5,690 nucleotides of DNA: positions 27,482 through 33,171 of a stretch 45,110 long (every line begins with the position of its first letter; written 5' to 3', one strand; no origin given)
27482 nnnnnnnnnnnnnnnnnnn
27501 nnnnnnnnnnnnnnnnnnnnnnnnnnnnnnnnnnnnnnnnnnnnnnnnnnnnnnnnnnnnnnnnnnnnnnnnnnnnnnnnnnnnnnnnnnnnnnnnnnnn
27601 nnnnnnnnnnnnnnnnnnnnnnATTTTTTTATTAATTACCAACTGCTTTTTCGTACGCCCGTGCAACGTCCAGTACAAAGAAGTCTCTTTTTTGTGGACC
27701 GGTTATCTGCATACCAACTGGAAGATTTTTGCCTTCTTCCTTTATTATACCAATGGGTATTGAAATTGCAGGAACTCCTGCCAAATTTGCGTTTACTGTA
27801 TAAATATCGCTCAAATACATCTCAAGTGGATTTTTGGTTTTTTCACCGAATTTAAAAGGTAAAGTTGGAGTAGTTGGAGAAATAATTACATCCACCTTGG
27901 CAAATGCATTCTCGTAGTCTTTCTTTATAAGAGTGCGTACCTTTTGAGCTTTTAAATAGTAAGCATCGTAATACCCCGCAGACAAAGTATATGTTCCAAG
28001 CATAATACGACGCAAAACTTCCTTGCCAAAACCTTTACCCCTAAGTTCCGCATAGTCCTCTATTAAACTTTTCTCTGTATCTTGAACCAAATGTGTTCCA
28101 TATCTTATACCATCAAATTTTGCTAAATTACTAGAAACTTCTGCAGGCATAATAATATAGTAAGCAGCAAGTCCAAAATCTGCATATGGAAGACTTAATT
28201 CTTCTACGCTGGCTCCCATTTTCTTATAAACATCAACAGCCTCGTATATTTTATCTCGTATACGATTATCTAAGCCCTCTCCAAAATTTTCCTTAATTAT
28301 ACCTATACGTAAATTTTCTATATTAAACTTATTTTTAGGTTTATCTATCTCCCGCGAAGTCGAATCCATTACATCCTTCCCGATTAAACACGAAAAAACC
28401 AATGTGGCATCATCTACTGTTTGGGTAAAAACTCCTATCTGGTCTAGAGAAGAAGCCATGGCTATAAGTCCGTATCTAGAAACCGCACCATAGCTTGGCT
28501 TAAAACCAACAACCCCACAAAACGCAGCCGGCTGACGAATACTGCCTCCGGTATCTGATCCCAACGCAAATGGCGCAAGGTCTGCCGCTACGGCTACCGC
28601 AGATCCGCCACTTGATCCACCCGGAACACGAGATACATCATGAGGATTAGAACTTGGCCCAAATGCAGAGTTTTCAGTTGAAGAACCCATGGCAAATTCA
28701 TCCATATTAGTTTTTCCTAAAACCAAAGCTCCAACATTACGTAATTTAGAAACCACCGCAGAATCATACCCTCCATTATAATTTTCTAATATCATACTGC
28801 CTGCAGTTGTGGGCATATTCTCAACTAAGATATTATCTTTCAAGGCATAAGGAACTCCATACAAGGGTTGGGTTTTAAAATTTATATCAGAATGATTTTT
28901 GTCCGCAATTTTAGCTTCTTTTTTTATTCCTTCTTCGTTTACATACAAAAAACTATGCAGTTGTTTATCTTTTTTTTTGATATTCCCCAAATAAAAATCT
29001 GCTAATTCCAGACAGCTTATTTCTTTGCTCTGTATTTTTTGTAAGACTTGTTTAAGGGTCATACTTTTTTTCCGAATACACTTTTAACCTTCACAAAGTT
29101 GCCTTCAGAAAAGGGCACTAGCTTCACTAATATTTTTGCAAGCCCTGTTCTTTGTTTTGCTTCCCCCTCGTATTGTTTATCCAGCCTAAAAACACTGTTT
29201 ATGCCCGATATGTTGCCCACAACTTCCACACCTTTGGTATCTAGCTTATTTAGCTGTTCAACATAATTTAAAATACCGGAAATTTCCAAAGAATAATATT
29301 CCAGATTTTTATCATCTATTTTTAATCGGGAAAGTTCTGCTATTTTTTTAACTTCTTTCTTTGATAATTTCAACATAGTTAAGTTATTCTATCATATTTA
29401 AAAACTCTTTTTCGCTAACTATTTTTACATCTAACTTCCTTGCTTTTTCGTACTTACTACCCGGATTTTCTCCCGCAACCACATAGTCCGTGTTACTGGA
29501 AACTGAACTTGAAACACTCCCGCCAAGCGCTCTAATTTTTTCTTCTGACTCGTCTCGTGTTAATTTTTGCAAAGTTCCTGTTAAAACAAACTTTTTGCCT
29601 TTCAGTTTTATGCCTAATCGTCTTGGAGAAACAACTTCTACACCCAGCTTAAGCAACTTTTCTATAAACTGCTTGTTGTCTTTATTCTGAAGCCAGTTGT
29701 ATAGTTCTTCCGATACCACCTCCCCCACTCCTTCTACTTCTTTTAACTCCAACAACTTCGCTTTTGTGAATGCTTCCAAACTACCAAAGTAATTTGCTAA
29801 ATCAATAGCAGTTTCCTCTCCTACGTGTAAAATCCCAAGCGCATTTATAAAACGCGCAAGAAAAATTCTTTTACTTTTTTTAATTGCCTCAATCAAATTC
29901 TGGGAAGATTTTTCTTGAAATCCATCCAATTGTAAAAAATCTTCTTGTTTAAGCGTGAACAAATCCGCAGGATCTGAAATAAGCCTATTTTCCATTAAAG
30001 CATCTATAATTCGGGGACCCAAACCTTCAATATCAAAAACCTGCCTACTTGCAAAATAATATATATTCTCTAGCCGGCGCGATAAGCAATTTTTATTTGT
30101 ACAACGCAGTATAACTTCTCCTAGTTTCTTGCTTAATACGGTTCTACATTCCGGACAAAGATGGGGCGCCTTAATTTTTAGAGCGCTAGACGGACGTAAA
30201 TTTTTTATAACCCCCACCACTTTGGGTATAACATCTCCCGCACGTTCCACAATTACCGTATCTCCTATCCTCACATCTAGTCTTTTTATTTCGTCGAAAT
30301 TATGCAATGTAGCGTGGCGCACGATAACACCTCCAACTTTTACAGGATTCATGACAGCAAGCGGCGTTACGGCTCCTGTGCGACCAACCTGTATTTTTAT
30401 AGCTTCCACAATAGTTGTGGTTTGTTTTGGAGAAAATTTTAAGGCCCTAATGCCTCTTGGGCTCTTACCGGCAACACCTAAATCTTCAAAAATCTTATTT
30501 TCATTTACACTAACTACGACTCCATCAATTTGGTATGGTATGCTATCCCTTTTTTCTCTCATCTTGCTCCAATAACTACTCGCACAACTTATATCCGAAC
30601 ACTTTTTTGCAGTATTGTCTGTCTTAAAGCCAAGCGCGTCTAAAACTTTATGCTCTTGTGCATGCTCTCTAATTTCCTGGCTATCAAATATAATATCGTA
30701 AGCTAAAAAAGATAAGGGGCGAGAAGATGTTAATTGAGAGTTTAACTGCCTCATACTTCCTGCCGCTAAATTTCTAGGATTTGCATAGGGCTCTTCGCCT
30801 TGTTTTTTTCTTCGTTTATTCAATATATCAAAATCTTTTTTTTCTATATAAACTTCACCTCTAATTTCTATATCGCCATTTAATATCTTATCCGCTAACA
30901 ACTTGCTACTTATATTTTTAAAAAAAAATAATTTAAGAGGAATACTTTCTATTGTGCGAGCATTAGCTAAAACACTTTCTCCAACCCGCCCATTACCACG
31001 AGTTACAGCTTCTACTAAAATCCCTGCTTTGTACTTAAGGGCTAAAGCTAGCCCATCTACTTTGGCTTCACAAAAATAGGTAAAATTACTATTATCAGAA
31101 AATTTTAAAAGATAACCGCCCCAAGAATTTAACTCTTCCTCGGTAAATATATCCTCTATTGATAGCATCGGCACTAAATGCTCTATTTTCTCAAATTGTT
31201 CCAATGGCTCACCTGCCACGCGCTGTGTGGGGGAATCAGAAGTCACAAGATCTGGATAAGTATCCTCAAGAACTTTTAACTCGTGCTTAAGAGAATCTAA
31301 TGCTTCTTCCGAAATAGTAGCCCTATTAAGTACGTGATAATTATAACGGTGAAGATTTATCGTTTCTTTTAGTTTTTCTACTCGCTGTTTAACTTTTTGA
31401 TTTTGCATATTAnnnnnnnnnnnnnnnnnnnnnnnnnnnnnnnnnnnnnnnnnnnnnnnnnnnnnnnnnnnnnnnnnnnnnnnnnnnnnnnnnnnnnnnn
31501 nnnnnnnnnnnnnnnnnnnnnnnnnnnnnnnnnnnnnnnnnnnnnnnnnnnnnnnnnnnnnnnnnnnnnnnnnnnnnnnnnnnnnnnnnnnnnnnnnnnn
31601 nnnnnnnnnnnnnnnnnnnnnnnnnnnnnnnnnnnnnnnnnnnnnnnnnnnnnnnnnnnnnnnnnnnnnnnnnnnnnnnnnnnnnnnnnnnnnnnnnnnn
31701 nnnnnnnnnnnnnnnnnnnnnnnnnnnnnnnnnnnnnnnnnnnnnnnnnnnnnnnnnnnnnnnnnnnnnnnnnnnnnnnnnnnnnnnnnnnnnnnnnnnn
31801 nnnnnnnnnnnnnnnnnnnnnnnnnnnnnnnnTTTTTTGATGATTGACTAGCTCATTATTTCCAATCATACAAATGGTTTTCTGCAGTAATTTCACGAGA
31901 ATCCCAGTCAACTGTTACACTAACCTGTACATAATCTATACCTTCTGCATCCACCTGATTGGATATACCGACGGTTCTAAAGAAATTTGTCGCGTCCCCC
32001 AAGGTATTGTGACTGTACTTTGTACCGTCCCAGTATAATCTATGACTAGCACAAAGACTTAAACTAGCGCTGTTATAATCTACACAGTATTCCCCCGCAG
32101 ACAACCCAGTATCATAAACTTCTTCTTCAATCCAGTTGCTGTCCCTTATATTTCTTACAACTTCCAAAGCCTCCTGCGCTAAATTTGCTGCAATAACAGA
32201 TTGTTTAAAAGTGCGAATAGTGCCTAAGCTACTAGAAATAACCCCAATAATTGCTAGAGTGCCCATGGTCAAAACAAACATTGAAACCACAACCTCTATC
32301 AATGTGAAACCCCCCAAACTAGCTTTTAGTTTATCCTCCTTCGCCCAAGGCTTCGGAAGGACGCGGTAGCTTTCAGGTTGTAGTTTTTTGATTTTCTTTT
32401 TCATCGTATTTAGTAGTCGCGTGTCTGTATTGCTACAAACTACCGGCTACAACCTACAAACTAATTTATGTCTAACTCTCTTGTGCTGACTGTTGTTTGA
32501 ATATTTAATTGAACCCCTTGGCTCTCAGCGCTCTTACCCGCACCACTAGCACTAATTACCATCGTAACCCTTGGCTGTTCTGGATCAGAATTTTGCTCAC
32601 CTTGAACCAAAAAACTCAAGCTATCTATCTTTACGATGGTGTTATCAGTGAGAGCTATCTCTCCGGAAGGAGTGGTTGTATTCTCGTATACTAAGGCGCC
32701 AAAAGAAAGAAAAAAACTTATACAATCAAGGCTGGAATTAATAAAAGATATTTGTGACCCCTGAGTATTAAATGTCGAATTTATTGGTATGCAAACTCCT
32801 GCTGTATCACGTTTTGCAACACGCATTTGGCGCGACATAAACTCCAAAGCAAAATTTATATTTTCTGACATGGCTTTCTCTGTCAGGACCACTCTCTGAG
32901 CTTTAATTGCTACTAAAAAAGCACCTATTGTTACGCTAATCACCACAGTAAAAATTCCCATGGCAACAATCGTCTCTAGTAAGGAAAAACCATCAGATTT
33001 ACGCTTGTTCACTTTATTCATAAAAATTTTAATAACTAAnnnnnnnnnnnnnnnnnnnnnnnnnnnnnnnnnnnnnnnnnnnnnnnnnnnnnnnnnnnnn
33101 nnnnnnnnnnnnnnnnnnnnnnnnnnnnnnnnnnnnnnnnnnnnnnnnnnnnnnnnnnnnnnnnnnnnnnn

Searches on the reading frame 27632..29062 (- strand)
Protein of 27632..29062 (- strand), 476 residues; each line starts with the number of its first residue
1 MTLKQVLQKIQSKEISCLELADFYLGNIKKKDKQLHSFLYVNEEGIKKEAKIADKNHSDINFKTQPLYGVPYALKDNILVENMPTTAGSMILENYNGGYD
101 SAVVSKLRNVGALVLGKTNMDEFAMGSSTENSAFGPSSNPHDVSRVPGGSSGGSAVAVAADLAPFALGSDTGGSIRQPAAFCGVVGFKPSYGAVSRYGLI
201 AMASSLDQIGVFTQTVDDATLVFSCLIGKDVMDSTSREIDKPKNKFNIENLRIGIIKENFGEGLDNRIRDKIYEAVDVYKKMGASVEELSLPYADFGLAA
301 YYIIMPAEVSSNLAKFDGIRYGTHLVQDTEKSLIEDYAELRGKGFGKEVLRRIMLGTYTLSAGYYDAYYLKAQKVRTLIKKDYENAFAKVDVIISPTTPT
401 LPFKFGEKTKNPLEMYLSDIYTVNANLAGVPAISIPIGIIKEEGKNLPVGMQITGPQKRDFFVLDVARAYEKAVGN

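Call 10: search_protein_families(library=pfam, proteins=[window:27632-29062:-])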
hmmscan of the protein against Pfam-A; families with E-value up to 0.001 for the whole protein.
window:27632-29062:- (476 aa): 1 family
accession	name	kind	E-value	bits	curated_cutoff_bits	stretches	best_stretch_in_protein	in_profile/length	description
PF01425.27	Amidase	-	1.4e-146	489.6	27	1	20-463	2-444/445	Amidase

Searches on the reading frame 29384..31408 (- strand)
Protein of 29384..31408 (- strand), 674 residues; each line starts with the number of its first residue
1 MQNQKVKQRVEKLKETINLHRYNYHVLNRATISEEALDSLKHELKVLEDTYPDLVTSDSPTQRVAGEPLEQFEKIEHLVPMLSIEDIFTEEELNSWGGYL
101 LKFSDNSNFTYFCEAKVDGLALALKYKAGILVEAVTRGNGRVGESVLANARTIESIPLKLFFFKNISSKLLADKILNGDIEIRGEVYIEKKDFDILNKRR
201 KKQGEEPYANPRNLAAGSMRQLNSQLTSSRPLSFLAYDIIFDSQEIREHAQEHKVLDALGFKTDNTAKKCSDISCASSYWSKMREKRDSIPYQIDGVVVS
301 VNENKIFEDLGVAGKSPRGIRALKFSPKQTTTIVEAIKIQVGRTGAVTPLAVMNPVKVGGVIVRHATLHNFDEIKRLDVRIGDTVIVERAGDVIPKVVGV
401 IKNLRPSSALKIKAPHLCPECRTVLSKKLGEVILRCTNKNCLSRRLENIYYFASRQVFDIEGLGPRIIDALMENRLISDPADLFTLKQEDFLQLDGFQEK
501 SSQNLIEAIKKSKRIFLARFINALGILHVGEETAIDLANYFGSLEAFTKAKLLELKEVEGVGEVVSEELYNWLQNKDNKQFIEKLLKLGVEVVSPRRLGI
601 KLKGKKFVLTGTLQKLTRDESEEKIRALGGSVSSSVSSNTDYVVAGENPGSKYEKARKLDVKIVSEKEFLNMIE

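Call 10: search_protein_families(library=pfam, proteins=[window:29384-31408:-])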
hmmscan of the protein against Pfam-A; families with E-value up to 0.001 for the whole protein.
window:29384-31408:- (674 aa): 7 families
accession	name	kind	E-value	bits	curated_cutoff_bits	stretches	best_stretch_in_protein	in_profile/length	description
PF01653.23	DNA_ligase_aden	-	2.2e-74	250.6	27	1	70-327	2-252/253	NAD-dependent DNA ligase adenylation domain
PF03120.22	DNA_ligase_OB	-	6e-33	113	32.9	1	331-408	1-78/79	NAD-dependent DNA ligase OB-fold domain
PF00533.33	BRCT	-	1.6e-17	63.9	21.3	1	601-673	5-78/78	BRCA1 C Terminus (BRCT) domain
PF12826.13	HHH_2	-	1.6e-17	63.8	27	1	519-582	1-64/64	Helix-hairpin-helix motif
PF14520.12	HHH_5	-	5.4e-11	43.2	27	1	457-511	4-57/57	Helix-hairpin-helix domain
PF12738.14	PTCB-BRCT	-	4.1e-07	30.4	22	1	611-665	7-60/63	twin BRCT domain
PF03119.21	DNA_ligase_ZBD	-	4.2e-06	27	25.8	1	418-441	2-25/27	NAD-dependent DNA ligase C4 zinc finger domain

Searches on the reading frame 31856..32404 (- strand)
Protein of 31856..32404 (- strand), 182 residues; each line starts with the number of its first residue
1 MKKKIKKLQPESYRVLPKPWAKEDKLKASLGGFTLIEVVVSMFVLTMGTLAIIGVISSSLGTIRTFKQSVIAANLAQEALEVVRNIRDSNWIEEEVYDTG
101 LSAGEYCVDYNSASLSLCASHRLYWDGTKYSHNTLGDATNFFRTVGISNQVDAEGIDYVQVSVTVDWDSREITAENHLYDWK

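Call 67: search_protein_families(library=pfam, proteins=[window:31856-32404:-], max_evalue=0.01)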
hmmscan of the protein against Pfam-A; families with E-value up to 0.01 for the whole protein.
window:31856-32404:- (182 aa): 1 family
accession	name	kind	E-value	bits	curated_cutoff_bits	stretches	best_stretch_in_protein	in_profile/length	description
PF07963.17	N_methyl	-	0.0014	18.6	21.2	1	32-52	6-26/27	Prokaryotic N-terminal methylation motif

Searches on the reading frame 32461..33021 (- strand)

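Call 67: search_protein_families(library=pfam, proteins=[window:32461-33021:-], max_evalue=0.01)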
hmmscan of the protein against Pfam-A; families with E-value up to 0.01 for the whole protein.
window:32461-33021:- (186 aa): 1 family
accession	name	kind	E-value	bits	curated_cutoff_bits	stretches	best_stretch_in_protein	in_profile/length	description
PF07963.17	N_methyl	-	3e-05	23.8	21.2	1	6-30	1-25/27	Prokaryotic N-terminal methylation motif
